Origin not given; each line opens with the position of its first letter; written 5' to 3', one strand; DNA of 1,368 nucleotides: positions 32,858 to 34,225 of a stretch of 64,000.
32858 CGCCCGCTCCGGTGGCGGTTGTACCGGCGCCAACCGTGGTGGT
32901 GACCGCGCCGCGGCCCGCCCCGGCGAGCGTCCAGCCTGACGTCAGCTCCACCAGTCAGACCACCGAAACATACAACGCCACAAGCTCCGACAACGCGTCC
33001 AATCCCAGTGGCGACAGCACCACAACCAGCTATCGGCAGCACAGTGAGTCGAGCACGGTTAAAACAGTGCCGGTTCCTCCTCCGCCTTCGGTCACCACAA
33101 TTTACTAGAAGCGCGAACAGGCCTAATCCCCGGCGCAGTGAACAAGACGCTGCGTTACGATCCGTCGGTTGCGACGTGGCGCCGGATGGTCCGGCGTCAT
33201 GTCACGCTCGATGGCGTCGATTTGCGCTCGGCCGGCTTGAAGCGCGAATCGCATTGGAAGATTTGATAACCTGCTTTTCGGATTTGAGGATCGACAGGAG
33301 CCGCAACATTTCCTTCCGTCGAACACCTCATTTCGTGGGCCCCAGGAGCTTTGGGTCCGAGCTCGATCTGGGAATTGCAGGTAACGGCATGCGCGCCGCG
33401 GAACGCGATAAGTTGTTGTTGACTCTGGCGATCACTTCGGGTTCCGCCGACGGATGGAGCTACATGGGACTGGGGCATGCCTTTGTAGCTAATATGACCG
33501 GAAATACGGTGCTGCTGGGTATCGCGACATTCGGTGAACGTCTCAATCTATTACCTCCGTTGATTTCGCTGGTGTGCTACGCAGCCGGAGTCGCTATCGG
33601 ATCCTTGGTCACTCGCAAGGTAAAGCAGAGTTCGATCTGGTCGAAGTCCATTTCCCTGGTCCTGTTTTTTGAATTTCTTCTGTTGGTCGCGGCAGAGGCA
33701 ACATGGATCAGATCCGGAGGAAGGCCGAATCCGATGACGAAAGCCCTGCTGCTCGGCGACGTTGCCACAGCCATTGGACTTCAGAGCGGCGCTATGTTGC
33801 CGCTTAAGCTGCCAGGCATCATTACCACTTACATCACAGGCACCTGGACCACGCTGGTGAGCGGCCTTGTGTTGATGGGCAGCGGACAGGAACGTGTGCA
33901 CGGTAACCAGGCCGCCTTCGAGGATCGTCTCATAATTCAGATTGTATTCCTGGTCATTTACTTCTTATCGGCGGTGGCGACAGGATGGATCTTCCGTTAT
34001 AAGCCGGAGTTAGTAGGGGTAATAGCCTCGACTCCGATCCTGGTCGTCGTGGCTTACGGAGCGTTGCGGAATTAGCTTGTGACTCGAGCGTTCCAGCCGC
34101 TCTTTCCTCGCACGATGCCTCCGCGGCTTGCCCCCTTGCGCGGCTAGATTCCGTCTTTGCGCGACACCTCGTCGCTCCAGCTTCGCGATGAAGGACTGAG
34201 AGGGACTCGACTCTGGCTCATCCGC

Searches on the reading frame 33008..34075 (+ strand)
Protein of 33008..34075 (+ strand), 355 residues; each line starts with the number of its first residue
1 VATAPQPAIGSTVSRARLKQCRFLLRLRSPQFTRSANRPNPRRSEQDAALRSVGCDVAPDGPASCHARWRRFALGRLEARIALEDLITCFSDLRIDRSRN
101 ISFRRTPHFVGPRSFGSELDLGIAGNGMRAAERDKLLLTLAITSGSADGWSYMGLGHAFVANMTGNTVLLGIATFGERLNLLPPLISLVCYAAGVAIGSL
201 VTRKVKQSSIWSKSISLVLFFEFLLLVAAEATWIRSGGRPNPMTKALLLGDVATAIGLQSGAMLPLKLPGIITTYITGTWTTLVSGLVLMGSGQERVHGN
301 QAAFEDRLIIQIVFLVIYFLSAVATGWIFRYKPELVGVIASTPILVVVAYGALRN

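Call 59: search_protein_families(library=pfam, proteins=[window:33008-34075:+], max_evalue=0.01)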
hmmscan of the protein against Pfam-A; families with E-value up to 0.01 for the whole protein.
window:33008-34075:+ (355 aa): 1 family
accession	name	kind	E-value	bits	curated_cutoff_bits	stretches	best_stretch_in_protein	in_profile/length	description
PF06912.16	DUF1275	-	7.6e-27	94.8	25.4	1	136-348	1-191/193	Protein of unknown function (DUF1275)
